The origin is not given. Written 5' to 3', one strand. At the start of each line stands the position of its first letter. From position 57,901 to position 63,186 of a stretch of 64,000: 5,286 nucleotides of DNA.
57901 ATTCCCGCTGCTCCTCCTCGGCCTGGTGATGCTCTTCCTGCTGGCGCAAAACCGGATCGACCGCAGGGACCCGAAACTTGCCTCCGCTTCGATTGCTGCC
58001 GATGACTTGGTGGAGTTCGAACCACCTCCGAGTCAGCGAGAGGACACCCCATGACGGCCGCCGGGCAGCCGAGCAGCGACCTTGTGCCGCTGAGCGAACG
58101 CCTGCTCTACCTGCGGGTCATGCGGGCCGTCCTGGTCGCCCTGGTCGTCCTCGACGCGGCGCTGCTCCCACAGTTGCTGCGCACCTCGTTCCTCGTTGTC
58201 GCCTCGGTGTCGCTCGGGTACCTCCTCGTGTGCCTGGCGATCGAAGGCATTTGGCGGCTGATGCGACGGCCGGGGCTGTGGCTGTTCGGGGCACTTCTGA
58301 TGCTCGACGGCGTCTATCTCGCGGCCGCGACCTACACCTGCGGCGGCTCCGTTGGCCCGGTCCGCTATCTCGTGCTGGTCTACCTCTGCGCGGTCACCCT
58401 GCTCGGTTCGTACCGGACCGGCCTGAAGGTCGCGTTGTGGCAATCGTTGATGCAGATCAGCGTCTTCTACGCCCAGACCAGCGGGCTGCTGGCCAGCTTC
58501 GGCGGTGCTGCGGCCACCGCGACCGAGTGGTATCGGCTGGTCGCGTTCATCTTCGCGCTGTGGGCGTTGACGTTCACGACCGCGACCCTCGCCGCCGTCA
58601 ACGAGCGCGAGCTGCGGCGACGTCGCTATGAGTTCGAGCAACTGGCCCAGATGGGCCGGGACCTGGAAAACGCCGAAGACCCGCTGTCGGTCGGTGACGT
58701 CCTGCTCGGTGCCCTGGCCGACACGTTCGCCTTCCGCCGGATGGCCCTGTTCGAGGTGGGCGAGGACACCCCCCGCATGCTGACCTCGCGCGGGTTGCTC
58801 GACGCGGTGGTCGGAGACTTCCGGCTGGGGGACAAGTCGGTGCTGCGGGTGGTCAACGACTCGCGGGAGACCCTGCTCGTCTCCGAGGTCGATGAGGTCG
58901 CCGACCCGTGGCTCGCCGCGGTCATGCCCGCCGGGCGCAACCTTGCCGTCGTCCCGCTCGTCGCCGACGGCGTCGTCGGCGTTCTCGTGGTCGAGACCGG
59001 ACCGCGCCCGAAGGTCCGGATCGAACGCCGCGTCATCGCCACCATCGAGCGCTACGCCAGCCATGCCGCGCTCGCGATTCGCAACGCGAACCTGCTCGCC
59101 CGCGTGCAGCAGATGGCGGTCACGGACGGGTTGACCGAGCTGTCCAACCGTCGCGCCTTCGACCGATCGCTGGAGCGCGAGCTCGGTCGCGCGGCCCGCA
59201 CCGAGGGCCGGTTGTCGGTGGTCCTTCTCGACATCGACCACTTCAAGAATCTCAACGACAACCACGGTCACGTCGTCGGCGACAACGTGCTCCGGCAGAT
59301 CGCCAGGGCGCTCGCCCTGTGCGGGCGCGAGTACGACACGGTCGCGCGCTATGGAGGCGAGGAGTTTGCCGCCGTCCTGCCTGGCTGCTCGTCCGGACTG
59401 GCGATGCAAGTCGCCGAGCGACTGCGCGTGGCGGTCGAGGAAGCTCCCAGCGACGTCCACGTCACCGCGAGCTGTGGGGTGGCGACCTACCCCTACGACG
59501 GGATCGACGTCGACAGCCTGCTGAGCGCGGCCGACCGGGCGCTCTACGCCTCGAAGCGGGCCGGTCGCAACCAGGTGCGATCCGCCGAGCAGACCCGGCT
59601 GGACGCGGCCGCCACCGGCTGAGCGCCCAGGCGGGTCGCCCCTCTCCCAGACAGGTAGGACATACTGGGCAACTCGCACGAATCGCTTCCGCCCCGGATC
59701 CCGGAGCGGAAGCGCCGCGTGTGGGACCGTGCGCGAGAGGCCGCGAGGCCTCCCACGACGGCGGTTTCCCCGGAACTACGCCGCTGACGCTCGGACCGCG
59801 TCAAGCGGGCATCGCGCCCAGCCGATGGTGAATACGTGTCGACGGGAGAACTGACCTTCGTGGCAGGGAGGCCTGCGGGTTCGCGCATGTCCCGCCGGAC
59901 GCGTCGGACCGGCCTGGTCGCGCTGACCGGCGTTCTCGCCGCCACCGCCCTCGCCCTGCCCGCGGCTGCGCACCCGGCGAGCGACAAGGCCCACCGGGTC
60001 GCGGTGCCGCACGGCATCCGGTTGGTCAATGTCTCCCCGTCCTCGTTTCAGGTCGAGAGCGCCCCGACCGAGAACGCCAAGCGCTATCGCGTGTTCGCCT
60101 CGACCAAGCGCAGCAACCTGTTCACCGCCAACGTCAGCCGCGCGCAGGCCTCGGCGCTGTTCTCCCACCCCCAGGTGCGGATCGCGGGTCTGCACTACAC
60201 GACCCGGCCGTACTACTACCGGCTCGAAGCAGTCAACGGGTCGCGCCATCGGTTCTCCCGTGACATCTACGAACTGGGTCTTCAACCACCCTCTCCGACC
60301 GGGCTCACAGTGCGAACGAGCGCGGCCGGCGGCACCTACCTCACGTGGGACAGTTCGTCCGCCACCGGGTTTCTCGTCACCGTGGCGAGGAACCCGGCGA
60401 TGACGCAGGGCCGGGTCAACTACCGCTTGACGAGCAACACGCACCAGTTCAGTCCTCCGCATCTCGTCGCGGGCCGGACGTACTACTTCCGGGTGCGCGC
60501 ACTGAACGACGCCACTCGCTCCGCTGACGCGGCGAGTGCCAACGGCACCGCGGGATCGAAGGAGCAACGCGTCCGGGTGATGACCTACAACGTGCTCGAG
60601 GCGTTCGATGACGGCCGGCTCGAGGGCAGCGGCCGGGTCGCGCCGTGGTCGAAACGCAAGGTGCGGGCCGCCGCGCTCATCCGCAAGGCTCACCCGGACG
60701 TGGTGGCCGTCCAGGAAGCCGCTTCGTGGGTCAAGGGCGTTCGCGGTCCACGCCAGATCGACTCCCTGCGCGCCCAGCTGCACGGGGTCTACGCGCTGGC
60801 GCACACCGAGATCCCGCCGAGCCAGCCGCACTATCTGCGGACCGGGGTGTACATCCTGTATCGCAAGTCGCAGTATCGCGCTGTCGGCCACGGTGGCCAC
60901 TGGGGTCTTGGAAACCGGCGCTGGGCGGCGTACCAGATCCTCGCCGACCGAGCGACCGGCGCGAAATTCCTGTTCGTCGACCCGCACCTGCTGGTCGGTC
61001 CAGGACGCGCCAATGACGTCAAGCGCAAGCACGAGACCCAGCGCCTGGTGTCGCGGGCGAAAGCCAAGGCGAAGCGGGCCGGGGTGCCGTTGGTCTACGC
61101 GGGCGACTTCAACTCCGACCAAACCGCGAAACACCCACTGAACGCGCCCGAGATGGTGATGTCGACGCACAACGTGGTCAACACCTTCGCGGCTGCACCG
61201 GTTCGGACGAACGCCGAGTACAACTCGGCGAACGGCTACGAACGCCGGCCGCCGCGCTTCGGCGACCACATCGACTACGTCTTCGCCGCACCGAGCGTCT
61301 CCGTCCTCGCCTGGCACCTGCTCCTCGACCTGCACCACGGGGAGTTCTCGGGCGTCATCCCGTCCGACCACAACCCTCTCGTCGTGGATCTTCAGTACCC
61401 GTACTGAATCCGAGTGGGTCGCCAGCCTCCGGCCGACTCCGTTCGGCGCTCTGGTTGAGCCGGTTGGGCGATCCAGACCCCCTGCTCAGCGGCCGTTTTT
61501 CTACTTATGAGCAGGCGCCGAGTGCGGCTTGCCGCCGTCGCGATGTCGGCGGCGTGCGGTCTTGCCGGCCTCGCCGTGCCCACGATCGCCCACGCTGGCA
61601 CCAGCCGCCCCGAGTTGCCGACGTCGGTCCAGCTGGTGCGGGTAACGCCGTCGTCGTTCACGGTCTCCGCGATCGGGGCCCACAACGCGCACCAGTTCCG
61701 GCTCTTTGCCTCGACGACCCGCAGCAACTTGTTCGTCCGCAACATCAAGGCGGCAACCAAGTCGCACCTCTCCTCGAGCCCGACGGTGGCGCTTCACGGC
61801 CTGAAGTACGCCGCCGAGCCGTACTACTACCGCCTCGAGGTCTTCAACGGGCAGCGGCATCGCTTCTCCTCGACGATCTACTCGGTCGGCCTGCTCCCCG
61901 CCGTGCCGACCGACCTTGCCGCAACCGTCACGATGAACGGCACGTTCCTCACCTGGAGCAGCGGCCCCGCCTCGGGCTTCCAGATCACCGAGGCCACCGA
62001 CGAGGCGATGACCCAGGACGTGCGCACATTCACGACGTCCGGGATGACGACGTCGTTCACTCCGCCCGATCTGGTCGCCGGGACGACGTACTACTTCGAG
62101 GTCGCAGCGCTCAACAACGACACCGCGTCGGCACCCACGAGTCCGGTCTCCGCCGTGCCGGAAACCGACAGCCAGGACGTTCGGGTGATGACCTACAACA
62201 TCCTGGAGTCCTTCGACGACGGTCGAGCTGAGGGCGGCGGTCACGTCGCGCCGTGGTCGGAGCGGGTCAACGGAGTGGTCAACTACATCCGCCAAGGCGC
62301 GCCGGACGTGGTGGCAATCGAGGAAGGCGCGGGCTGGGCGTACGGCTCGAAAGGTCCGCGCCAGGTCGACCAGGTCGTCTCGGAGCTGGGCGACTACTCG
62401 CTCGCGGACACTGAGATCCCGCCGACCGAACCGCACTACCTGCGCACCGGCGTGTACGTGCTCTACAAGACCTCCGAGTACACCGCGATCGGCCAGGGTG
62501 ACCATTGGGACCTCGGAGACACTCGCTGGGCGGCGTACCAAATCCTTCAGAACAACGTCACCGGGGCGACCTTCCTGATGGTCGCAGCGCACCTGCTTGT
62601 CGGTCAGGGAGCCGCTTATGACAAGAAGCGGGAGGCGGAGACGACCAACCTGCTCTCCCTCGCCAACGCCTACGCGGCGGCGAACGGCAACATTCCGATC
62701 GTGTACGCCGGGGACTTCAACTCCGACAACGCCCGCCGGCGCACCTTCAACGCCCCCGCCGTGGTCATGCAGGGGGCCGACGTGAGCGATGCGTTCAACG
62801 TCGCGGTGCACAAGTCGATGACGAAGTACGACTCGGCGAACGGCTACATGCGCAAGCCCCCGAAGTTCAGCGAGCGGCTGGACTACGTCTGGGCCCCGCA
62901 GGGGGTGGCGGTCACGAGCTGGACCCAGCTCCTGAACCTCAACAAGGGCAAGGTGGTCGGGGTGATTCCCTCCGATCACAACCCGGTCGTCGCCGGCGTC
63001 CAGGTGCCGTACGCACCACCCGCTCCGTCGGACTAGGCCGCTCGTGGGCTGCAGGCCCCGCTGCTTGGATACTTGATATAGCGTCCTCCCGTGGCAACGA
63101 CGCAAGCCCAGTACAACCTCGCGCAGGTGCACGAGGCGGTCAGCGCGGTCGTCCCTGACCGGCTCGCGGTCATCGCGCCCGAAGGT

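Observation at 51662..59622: Giant ~20-repeat Ig-like surface protein translationally coupled to an active GAF-GGDEF diguanylate cyclase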

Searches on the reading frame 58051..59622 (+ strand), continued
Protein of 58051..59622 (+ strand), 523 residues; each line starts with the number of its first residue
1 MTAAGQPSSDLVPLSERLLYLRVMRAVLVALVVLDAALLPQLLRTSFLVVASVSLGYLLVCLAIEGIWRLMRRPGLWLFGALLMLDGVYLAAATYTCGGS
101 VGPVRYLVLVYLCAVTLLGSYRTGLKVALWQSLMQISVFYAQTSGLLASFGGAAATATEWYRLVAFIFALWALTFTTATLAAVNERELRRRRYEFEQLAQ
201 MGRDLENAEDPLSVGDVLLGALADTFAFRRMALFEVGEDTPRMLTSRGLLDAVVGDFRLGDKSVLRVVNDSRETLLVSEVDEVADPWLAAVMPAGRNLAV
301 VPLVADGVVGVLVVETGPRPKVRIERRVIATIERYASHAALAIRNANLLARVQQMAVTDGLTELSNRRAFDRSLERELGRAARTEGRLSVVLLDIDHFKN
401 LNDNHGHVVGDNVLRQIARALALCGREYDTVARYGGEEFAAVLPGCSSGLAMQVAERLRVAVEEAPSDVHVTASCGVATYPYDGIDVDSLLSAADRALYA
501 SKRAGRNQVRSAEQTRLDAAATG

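Call 47: predict_structure(protein=window:58051-59619:+)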
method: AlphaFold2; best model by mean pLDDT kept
length: 523 residues; sequences in the alignment: 1
mean_pLDDT: 39.0   pTM: 0.22
mean pLDDT of the five models: 39.0, 38.3, 37.6, 36.7, 35.3
residues with pLDDT >= 90: 0; 70-90: 0; 50-70: 42; < 50: 481
segments of 3 or more residues with pLDDT < 50: 1-20, 24-26, 36-47, 73-77, 89-99, 101-109, 115-121, 123-132, 134-195, 197-516, 518-523
pLDDT, mean of each block of 10 residues (from residue 1): 37 47 51 47 46 52 53 49 50 46 47 47 46 46 42 38 42 39 40 45 43 35 33 29 31 36 36 32 28 31 30 33 27 28 38 40 38 44 34 34 39 41 32 31 34 41 34 26 36 40 41 44 33
secondary structure, 60 per line:
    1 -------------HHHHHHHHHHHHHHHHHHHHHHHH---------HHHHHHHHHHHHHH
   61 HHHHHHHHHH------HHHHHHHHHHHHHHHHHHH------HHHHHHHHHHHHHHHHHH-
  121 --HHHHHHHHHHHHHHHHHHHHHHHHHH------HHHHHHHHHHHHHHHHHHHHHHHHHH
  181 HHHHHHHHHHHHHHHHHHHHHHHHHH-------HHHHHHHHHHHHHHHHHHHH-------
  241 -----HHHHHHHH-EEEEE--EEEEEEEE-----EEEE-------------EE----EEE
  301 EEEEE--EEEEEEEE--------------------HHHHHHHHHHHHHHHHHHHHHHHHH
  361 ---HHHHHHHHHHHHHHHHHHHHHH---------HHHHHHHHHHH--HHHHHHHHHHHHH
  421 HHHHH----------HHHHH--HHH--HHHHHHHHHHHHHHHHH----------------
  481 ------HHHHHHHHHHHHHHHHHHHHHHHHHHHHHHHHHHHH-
elements in order: H14-37 H47-70 H77-95 H102-119 H123-148 H155-206 H214-233 H246-253 E255-259 E262-269 E275-278 E298-305 E308-315 H336-360 H364-385 H395-405 H408-425 H436-440 H448-464 H487-522
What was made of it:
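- Tried and rejected: Single-sequence AF2 of the cyclase was useless (pLDDT 39, call 47).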

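Call 62: predict_structure(alignment_id=A5)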
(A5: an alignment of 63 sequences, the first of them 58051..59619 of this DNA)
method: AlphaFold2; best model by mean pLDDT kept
length: 523 residues; sequences in the alignment: 63
mean_pLDDT: 83.5   pTM: 0.57
mean pLDDT of the five models: 83.5, 79.9, 79.6, 78.6, 75.5
residues with pLDDT >= 90: 152; 70-90: 319; 50-70: 41; < 50: 11
segments of 3 or more residues with pLDDT < 50: 1-8, 320-322
pLDDT, mean of each block of 10 residues (from residue 1): 39 81 93 90 88 94 88 76 92 87 89 90 92 93 85 88 94 94 85 80 77 84 84 80 78 68 87 87 83 83 85 75 67 87 80 67 82 83 77 89 87 88 69 86 81 88 86 92 86 92 89 82 60
secondary structure, 60 per line:
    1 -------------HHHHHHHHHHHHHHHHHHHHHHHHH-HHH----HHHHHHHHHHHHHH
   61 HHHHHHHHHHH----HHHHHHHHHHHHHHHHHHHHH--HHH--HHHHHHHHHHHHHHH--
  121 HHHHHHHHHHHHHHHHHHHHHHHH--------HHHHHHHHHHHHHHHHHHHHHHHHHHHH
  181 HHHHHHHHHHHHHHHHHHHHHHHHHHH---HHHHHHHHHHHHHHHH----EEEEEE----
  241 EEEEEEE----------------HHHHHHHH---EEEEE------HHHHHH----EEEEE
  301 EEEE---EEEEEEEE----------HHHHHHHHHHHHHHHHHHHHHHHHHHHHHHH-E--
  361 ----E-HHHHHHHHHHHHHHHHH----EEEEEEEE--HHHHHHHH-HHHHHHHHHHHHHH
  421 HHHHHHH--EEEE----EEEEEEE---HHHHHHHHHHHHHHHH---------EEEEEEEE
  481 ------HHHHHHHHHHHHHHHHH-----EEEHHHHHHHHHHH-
elements in order: H14-38 H47-71 H76-96 H104-118 H121-144 H153-207 H211-226 E231-236 E241-247 H264-271 E275-279 H286-291 E296-304 E308-315 H326-356 H367-383 E388-395 H398-405 H407-427 E430-433 E438-444 H448-463 E473-480 H487-503 E509-511 H512-522
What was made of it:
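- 58090..58599 (+): Six-helix membrane domain (aa 14-183). Outside loops are <=8 aa. Invariant D86 in TM3 and invariant S120-x-R122-x-G124 (SYRTG in this protein; Y121, T123 and K126 nearly invariant) on the cytoplasmic loop. AF2 model (call 62).
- On 6TM_PilS (PF25323) membrane sensor domain: AF2 gives six helices (call 62).
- Checked: The AF2 model built with an alignment (pLDDT 83.5) has six TM helices, then a GAF-like alpha/beta domain, then GGDEF (call 62).
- Tried and rejected: It was redone with 63 orthologues (call 62).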

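Call 64: fold_search(model_id=the predicted structure, library=pdb)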
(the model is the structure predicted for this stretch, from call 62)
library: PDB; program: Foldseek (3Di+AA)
matches with E <= 10: 965; with E <= 0.001: 159
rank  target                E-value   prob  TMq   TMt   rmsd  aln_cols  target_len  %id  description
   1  6et7_A                1.6e-17  1.00  0.29  0.23  25.2       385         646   22  Activated heterodimer of the bacteriophytochrome regulated diguanylyl cyclase variant - S505V A526V - from Idiomarina  (released 2018-06-13)
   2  4zmu_A                1.9e-17  1.00  0.30  0.45  14.6       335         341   29  Dcsbis, a diguanylate cyclase from Pseudomonas aeruginosa (released 2016-05-04)
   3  5llx_A                2.4e-17  1.00  0.29  0.23  24.4       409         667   20  Bacteriophytochrome activated diguanylyl cyclase from Idiomarina species A28L with GTP bound (released 2017-03-15)
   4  5llw_A                2.5e-17  1.00  0.29  0.23  25.9       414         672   21  Bacteriophytochrome activated diguanylyl cyclase from Idiomarina species A28L (released 2017-03-15)
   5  4zmu_B                3.6e-17  1.00  0.30  0.46  15.1       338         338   29  Dcsbis, a diguanylate cyclase from Pseudomonas aeruginosa (released 2016-05-04)
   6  5llw_B                8.2e-17  1.00  0.29  0.23  23.4       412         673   22  Bacteriophytochrome activated diguanylyl cyclase from Idiomarina species A28L (released 2017-03-15)
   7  5llx_B                4.4e-16  1.00  0.29  0.23  25.7       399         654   21  Bacteriophytochrome activated diguanylyl cyclase from Idiomarina species A28L with GTP bound (released 2017-03-15)
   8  6et7_B                4.6e-16  1.00  0.29  0.23  40.0       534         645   16  Activated heterodimer of the bacteriophytochrome regulated diguanylyl cyclase variant - S505V A526V - from Idiomarina  (released 2018-06-13)
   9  3i5c_B                2.1e-14  1.00  0.28  0.72  13.6       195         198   42  Crystal structure of a fusion protein containing the leucine zipper of GCN4 and the GGDEF domain of WspR from Pseudomo (released 2009-08-18)
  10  3i5c_A                4.5e-14  1.00  0.28  0.72  12.5       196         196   42  Crystal structure of a fusion protein containing the leucine zipper of GCN4 and the GGDEF domain of WspR from Pseudomo (released 2009-08-18)
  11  5euh_A                4.7e-14  1.00  0.29  0.88   2.0       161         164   44  Crystal structure of the c-di-GMP-bound GGDEF domain of P. fluorescens GcbC (released 2015-12-30)
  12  4wxo_A                4.7e-14  1.00  0.29  0.79   7.0       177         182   38  SadC (300-487) from Pseudomonas aeruginosa PAO1 (released 2015-11-18)
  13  2wb4_B                8.8e-14  1.00  0.29  0.34  15.5       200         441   35  activated diguanylate cyclase PleD in complex with c-di-GMP (released 2010-04-21)
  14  3bre_B                8.8e-14  1.00  0.28  0.43  12.9       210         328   41  Crystal Structure of P.aeruginosa PA3702 (released 2008-04-01)
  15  9t28                  1.6e-13  1.00  0.27  0.82   3.5       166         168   47  WspR response regulator with crystallization epitope mutations G306D:G308D (released 2025-12-10)
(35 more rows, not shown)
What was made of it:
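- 58681..59118 (+): GAF domain (aa 211-356). Foldseek match to GAF-GGDEF Dcsbis 4zmu (call 64).
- On GAF domain sensor: The AF2 model matches GAF-GGDEF Dcsbis and phytochrome-DGC structures over 335-414 columns (calls 62, 64).
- Closest known: Soluble GAF-GGDEF cyclases: Dcsbis/PA2771. Same: Dcsbis is among the best structural matches (call 64).
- Checked: The best PDB matches are GAF-GGDEF and phytochrome-GGDEF cyclases (call 64).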

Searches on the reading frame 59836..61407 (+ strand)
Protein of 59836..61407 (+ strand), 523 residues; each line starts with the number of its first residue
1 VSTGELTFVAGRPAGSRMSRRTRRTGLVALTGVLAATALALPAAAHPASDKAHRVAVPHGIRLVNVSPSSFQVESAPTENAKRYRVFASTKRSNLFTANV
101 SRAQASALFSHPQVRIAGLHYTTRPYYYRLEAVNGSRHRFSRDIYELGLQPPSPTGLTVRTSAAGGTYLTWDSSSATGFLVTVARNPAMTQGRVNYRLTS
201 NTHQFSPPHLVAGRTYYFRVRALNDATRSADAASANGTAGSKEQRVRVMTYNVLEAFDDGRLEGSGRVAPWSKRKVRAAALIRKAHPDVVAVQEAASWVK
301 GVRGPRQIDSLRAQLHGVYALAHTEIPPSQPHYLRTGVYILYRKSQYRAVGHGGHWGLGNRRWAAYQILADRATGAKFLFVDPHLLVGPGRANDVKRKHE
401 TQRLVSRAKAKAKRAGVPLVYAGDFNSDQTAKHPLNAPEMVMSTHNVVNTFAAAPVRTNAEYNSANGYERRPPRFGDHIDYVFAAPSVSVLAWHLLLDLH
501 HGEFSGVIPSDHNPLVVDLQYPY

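Call 8: search_protein_families(library=pfam, proteins=[window:59836-61407:+], max_evalue=0.001)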
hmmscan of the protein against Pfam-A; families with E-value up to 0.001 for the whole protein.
window:59836-61407:+ (523 aa): 2 families
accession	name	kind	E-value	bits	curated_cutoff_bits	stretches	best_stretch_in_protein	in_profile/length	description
PF03372.29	Exo_endo_phos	-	2.4e-14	54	24.5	1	249-512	1-225/225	Endonuclease/Exonuclease/phosphatase family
PF00041.27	fn3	-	7.4e-09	36.1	25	1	153-229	2-78/84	Fibronectin type III domain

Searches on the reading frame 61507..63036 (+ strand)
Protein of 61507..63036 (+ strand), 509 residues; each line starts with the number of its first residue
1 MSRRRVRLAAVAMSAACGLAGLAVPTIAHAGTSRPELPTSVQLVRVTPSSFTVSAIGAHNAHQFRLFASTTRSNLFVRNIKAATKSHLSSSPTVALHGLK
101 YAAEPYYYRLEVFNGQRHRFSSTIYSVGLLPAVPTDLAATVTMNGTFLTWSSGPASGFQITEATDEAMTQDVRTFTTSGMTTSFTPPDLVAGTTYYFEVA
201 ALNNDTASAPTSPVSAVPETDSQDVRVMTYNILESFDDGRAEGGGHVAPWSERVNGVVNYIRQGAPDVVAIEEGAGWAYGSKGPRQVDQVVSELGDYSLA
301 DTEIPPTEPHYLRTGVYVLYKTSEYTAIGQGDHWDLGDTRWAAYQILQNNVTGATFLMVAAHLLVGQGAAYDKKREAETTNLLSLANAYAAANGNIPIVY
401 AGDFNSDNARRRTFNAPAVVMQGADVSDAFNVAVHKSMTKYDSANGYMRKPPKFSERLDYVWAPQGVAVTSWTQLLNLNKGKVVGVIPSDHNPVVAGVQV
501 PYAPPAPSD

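Call 8: search_protein_families(library=pfam, proteins=[window:61507-63036:+], max_evalue=0.001)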
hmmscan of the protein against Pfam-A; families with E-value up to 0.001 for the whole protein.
window:61507-63036:+ (509 aa): 2 families
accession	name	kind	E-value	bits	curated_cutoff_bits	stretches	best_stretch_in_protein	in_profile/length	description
PF03372.29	Exo_endo_phos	-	2.2e-07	31.3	24.5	1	228-491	1-225/225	Endonuclease/Exonuclease/phosphatase family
PF00041.27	fn3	-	2.8e-07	31.1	25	1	134-215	3-82/84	Fibronectin type III domain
